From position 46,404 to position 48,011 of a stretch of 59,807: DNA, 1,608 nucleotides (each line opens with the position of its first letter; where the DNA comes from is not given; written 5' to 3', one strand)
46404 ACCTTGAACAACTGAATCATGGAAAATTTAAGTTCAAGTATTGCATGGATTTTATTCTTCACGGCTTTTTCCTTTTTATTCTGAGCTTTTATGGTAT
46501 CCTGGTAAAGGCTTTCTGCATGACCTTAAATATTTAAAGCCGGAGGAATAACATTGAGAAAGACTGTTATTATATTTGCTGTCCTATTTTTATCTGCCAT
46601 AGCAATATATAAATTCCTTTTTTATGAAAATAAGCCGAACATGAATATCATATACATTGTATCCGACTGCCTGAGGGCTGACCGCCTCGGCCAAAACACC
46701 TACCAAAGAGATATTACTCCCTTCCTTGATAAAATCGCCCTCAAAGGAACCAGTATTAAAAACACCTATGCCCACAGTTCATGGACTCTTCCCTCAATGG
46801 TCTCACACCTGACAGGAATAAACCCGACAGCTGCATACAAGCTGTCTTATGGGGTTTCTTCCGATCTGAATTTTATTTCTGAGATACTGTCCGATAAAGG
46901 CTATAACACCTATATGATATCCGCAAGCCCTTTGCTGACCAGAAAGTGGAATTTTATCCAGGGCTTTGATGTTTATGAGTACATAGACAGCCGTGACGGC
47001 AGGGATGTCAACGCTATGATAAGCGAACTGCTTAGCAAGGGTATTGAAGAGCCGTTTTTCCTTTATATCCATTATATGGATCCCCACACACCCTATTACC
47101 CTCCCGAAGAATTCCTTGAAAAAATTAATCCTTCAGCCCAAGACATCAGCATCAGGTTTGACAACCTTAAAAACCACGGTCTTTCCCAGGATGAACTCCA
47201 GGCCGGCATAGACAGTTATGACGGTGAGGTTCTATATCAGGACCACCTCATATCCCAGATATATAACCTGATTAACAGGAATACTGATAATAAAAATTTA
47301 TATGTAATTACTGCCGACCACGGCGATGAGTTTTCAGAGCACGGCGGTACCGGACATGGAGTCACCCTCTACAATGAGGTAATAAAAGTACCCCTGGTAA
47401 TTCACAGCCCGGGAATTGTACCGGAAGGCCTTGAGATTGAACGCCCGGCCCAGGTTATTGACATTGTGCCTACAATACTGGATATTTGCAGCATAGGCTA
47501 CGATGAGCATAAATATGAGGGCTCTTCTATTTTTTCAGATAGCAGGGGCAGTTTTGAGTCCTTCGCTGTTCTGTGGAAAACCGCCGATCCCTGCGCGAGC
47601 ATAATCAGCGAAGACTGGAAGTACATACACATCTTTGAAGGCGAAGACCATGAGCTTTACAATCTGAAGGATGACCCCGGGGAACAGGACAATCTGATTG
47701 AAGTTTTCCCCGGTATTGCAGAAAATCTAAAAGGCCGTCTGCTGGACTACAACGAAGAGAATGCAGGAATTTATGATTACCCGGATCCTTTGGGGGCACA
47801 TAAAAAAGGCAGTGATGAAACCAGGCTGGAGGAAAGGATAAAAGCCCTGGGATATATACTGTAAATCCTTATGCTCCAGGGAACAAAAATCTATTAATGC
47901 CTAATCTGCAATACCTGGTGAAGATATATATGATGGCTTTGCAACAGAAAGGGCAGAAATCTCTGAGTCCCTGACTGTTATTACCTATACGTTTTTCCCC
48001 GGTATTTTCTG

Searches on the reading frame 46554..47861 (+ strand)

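Call 73: search_protein_families(library=pfam, proteins=[window:46554-47861:+], max_evalue=0.0001)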
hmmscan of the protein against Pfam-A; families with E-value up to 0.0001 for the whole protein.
window:46554-47861:+ (436 aa): 2 families
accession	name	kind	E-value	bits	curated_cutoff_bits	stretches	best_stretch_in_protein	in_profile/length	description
PF00884.28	Sulfatase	-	5.6e-38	131.4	25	1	31-311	2-298/301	Sulfatase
PF16347.10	SGSH_C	-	2e-10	41.5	29.3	1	272-396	11-148/154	N-sulphoglucosamine sulphohydrolase, C-terminal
